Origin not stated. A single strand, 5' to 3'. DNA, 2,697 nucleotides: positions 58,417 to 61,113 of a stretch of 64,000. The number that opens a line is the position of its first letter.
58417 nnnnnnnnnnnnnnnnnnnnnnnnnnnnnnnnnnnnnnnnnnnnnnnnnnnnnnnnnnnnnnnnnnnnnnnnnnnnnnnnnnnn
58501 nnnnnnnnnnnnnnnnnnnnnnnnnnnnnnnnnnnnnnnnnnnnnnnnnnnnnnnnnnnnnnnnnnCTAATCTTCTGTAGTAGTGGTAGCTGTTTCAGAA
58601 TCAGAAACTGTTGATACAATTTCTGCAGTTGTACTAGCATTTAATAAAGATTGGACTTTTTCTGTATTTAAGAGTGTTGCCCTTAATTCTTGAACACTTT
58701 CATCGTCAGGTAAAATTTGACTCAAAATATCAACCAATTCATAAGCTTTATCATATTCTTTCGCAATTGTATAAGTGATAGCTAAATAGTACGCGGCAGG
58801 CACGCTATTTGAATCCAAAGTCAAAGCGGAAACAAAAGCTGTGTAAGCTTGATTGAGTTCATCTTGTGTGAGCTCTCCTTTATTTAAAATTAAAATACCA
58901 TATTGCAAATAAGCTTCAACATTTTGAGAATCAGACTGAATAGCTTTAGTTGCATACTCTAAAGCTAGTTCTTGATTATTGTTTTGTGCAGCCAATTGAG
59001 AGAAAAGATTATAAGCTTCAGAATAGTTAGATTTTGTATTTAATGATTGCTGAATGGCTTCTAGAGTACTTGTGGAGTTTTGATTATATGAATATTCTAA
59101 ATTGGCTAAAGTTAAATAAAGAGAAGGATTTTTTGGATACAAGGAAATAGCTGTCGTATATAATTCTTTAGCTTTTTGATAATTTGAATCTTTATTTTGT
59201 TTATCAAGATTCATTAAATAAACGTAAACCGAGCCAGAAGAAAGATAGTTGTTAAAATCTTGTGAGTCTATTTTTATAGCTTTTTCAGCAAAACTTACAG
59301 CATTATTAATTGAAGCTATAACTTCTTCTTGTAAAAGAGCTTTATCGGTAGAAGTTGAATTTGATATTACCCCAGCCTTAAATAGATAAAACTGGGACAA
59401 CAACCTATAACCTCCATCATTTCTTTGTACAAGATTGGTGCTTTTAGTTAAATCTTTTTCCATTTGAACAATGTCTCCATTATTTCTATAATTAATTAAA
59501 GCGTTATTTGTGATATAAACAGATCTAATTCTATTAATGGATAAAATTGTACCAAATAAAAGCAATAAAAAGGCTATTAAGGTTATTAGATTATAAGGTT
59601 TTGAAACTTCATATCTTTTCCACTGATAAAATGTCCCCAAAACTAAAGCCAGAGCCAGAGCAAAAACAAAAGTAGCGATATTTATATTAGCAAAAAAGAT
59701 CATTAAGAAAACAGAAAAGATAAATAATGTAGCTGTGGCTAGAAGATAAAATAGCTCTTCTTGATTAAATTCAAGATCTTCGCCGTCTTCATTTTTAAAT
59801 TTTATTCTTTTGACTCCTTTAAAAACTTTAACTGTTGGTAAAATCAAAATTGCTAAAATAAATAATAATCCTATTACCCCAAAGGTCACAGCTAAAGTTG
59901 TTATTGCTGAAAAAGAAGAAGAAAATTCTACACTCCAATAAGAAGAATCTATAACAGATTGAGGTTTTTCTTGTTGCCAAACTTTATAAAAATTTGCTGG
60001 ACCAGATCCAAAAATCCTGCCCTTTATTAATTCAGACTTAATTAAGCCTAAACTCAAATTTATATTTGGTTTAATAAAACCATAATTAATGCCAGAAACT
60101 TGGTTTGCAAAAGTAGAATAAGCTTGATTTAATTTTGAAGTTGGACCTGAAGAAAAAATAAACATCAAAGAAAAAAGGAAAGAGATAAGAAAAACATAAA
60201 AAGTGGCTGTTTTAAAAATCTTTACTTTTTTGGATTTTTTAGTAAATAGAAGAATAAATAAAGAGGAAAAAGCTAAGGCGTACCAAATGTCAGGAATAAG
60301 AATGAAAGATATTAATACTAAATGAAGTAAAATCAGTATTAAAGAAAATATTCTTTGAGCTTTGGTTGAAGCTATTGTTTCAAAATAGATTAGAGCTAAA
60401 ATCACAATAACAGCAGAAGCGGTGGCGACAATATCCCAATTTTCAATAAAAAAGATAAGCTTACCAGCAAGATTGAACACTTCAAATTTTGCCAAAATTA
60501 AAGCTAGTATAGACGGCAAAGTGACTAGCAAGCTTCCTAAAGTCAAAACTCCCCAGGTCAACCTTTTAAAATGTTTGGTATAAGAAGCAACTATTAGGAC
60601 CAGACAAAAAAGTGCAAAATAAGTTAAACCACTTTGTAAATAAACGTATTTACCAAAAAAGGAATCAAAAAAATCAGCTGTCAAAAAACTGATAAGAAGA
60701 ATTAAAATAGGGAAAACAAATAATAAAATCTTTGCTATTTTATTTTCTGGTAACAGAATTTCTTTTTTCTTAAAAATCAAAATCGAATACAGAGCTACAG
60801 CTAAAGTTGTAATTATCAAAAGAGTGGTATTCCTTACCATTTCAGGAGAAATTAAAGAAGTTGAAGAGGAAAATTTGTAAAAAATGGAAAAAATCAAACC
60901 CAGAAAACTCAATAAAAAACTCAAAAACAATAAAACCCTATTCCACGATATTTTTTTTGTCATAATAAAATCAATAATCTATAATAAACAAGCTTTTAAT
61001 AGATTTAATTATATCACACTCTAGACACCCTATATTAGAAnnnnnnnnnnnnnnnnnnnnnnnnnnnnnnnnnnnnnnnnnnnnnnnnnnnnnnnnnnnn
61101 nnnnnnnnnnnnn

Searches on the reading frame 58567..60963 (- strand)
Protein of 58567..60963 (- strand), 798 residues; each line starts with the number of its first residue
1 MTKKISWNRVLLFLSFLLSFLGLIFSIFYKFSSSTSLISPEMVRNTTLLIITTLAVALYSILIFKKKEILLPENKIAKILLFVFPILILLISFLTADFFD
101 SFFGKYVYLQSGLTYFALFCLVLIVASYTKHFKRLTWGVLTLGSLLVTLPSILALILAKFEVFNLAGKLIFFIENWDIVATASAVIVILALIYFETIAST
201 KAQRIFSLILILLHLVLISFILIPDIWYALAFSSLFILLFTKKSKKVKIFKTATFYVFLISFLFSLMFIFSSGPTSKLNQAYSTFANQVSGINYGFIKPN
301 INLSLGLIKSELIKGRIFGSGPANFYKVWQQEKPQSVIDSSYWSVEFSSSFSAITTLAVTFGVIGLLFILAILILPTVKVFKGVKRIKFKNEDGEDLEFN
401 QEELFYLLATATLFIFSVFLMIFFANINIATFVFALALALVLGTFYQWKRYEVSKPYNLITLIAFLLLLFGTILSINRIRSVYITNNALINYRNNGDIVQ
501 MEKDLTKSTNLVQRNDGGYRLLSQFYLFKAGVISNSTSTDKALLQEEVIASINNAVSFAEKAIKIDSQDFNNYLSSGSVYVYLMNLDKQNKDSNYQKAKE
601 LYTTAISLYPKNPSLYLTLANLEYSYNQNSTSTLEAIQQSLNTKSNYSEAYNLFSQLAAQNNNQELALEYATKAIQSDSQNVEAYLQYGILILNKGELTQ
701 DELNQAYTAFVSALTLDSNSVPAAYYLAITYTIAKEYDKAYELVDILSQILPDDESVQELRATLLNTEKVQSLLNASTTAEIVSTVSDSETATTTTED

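Call 29: search_protein_families(library=pfam, proteins=[window:58567-60963:-], max_evalue=0.0001)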
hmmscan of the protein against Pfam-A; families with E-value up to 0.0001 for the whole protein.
window:58567-60963:- (798 aa): 6 families
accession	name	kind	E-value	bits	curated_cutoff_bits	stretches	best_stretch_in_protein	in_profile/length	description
PF14559.12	TPR_19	-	5.8e-14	52.6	25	1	699-763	3-67/68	Tetratricopeptide repeat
PF13431.12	TPR_17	-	1e-08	35.2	24.4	0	671-699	2-30/34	Tetratricopeptide repeat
PF07719.23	TPR_2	-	1.4e-06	28.4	27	0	594-612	16-34/34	Tetratricopeptide repeat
PF13428.12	TPR_14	-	1.5e-06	28.7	23.5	0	594-622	16-44/44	Tetratricopeptide repeat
PF23914.1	TPR_CcmH_CycH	-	1.6e-06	28.5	42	1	636-756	38-156/158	Cytochrome c-type biogenesis protein H TPR domain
PF13181.12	TPR_8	-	2.5e-05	24.5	25.7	0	649-681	2-34/34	Tetratricopeptide repeat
